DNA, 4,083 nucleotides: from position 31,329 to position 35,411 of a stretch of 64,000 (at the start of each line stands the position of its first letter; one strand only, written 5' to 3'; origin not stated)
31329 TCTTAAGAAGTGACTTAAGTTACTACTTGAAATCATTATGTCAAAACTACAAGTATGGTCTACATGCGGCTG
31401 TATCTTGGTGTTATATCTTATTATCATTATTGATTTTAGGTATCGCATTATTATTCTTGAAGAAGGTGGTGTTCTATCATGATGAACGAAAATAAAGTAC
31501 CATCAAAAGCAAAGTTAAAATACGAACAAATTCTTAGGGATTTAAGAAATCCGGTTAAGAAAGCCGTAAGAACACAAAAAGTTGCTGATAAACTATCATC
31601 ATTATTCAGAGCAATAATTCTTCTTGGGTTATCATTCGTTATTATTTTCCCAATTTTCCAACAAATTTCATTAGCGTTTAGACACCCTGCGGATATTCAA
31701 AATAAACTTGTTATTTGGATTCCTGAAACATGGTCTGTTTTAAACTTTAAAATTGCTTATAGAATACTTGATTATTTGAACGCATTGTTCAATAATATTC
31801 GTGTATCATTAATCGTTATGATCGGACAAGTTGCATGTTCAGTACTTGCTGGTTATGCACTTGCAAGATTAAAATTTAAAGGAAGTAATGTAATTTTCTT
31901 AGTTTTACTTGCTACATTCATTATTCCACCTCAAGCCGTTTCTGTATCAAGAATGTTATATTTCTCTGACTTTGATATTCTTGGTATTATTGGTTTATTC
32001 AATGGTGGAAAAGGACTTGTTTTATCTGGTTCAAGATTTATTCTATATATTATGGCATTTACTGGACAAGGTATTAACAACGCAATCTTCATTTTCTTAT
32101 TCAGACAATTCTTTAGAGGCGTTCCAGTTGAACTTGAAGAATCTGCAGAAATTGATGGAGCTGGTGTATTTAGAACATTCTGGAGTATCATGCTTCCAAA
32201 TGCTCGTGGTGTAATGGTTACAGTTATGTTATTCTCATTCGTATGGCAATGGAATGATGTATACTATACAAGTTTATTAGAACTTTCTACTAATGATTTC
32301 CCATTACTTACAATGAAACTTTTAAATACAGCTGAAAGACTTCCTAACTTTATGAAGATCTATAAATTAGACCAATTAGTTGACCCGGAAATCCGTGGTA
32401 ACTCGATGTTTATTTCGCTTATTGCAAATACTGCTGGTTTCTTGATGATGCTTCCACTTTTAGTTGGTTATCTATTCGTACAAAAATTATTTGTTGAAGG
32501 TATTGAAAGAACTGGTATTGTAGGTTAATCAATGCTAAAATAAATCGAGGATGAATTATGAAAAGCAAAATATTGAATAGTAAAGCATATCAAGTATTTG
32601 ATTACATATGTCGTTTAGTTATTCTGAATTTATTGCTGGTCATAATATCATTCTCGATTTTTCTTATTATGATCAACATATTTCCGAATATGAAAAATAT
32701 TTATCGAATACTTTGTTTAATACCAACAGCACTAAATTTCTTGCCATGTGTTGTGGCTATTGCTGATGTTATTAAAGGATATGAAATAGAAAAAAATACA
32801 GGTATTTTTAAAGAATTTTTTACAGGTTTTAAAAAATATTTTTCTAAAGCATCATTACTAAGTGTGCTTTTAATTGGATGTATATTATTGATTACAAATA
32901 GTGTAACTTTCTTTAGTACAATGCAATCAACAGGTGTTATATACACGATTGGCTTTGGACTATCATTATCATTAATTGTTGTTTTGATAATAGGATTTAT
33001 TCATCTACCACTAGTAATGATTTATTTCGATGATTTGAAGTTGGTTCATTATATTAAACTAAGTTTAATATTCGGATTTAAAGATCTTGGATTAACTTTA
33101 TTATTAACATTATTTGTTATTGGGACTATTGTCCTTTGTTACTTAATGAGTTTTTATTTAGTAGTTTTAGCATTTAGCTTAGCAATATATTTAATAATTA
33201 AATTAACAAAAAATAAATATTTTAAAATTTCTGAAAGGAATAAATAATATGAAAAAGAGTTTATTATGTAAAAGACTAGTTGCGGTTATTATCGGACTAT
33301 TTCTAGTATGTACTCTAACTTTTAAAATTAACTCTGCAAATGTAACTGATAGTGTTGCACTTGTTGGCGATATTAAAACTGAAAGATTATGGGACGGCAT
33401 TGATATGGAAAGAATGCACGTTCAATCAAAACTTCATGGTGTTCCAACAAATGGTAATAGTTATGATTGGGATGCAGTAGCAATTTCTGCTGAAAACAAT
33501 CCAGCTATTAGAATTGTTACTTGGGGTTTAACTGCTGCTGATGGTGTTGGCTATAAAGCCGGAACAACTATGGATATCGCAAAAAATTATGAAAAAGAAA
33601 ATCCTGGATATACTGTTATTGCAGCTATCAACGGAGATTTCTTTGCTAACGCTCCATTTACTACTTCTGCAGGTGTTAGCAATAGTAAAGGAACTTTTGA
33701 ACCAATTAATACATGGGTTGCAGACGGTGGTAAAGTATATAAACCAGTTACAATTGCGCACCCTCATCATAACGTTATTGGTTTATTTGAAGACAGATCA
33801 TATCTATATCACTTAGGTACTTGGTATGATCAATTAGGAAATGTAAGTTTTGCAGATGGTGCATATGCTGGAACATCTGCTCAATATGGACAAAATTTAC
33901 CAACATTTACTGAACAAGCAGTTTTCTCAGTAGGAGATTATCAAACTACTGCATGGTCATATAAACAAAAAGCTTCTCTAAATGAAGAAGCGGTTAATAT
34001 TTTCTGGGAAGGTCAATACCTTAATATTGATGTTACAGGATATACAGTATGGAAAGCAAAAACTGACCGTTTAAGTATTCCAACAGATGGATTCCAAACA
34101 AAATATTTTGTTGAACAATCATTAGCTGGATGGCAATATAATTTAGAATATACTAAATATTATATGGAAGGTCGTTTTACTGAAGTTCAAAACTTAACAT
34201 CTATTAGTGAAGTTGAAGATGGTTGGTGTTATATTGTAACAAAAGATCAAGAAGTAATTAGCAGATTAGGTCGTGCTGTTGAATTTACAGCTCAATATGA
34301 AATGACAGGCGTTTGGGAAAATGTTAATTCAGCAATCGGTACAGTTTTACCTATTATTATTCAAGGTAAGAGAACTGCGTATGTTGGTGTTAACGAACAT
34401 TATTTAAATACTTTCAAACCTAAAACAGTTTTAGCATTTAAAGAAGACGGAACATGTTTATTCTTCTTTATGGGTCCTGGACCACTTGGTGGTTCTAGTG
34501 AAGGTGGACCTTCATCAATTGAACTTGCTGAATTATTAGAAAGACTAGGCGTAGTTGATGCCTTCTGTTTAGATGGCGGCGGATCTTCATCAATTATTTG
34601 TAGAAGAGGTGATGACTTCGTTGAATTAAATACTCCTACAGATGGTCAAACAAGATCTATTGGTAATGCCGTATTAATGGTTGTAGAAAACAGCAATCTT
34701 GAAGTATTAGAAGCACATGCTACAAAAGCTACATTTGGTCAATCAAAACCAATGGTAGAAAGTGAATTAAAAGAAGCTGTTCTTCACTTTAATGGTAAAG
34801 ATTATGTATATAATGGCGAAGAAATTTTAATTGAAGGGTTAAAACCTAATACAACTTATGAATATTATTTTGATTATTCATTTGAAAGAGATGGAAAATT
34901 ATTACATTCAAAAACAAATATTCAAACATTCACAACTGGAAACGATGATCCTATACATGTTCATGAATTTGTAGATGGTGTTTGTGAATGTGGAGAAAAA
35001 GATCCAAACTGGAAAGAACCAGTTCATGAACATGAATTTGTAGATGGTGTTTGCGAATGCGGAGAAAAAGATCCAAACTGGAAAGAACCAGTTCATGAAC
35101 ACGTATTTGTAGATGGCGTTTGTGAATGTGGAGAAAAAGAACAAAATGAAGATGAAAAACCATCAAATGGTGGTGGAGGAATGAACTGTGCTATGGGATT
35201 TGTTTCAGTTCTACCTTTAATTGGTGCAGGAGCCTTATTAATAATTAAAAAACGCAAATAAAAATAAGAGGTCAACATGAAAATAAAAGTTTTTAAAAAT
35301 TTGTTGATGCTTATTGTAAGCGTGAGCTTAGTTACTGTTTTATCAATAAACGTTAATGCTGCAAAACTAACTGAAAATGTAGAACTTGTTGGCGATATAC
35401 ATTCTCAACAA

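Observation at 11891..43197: Shared Gly-rich/Cys C-terminal tripartite tail on all five Sec-exported enzymes: candidate undescribed protein-sorting signal, no cognate processing enzyme in the window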

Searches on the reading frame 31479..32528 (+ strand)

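Call 19: search_protein_families(library=pfam, proteins=[window:31479-32528:+], max_evalue=0.01)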
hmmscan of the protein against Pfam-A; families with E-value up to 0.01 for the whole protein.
window:31479-32528:+ (349 aa): 1 family
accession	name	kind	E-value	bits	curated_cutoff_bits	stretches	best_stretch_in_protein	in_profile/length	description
PF00528.27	BPD_transp_1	-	5.3e-10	39.8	26.4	1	122-270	2-134/184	Binding-protein-dependent transport system inner membrane component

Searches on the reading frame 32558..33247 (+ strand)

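Call 19: search_protein_families(library=pfam, proteins=[window:32558-33247:+], max_evalue=0.01)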
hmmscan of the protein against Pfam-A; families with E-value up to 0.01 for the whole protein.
window:32558-33247:+ (229 aa): 1 family
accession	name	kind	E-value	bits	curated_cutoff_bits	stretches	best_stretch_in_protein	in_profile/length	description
PF04854.19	DUF624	-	0.00012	22.6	24.2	1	20-112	1-73/77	Protein of unknown function, DUF624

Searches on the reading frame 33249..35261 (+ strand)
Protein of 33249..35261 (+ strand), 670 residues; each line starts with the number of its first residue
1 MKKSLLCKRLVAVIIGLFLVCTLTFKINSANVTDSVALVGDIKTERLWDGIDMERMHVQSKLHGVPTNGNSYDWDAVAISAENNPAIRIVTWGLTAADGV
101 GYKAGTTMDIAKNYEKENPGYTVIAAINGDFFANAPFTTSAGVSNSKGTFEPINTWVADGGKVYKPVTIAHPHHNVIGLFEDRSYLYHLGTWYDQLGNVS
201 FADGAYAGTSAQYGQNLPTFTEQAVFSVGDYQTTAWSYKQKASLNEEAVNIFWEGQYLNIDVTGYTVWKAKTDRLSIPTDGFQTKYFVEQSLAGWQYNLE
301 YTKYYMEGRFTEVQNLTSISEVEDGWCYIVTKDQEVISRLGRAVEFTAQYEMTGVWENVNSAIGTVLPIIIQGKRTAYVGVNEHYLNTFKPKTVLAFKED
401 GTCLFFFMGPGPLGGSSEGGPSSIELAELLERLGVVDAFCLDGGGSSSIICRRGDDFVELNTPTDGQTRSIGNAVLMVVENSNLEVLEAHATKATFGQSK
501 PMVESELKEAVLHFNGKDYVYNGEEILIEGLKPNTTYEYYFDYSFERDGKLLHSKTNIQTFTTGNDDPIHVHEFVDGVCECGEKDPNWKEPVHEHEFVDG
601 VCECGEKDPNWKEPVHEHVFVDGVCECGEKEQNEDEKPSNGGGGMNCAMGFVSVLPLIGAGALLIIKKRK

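Call 8: search_protein_families(library=ncbifam, proteins=[window:33249-35261:+], max_evalue=0.1)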
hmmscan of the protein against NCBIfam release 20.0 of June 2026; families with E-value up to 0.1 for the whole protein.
window:33249-35261:+ (670 aa): 0 families

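Call 10: search_protein_families(library=pfam, proteins=[window:33249-35261:+], max_evalue=0.01)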
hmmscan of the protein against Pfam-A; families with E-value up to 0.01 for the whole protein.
window:33249-35261:+ (670 aa): 1 family
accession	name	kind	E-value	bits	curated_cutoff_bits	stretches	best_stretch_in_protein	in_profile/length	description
PF09992.14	NAGPA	-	3.7e-17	63.5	25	1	348-476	59-167/169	Phosphodiester glycosidase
